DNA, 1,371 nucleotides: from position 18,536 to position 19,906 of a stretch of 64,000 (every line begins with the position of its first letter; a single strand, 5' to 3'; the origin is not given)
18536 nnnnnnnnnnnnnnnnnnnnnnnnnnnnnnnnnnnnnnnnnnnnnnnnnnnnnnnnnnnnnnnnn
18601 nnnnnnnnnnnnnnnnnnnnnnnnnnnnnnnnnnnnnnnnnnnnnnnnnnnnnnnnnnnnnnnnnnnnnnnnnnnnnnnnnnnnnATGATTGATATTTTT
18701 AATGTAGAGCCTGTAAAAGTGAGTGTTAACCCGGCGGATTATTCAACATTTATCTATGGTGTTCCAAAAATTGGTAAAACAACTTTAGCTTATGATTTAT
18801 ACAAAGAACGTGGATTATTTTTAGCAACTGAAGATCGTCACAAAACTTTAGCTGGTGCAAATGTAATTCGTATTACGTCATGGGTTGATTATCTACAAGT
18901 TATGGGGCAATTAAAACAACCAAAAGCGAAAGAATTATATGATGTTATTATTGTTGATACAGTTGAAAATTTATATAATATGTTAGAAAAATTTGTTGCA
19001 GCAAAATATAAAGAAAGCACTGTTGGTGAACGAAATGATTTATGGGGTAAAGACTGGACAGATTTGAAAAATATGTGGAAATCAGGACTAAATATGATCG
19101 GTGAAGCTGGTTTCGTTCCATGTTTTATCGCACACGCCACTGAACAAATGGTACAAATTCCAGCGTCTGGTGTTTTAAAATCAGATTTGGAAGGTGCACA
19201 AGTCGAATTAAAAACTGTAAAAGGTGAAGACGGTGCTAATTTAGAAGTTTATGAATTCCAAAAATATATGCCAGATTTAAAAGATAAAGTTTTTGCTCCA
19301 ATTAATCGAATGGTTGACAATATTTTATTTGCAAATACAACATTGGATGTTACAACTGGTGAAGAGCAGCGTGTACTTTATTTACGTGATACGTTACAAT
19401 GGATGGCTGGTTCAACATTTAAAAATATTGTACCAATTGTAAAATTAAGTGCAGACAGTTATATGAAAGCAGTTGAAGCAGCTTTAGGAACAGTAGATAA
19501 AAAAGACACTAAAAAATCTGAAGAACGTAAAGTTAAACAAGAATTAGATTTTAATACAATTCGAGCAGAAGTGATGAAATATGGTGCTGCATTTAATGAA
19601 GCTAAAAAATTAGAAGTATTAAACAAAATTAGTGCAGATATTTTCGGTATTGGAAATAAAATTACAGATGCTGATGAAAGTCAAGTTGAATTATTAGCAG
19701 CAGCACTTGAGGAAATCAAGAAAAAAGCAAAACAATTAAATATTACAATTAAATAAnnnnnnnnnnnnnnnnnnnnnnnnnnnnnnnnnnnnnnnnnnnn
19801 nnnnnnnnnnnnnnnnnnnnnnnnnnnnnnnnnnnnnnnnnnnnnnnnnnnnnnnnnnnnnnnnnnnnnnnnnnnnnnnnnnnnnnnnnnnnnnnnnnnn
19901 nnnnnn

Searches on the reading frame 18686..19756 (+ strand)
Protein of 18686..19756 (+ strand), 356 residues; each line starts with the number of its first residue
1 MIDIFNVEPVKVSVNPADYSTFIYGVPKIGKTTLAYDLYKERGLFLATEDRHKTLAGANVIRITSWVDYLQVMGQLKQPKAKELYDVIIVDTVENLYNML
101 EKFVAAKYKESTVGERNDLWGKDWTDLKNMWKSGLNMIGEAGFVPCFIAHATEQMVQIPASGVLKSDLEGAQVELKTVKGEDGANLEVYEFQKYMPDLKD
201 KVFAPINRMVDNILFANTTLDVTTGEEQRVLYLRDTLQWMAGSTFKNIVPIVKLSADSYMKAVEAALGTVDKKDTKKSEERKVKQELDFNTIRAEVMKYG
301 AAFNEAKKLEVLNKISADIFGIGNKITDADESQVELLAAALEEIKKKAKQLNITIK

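Call 71: search_protein_families(library=pfam, proteins=[window:18686-19756:+], max_evalue=0.001)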
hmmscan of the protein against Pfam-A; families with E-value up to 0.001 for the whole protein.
window:18686-19756:+ (356 aa): 1 family
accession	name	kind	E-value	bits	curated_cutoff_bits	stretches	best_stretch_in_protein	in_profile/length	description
PF13479.12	AAA_24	-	4.9e-26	92.2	27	1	19-244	3-194/195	AAA domain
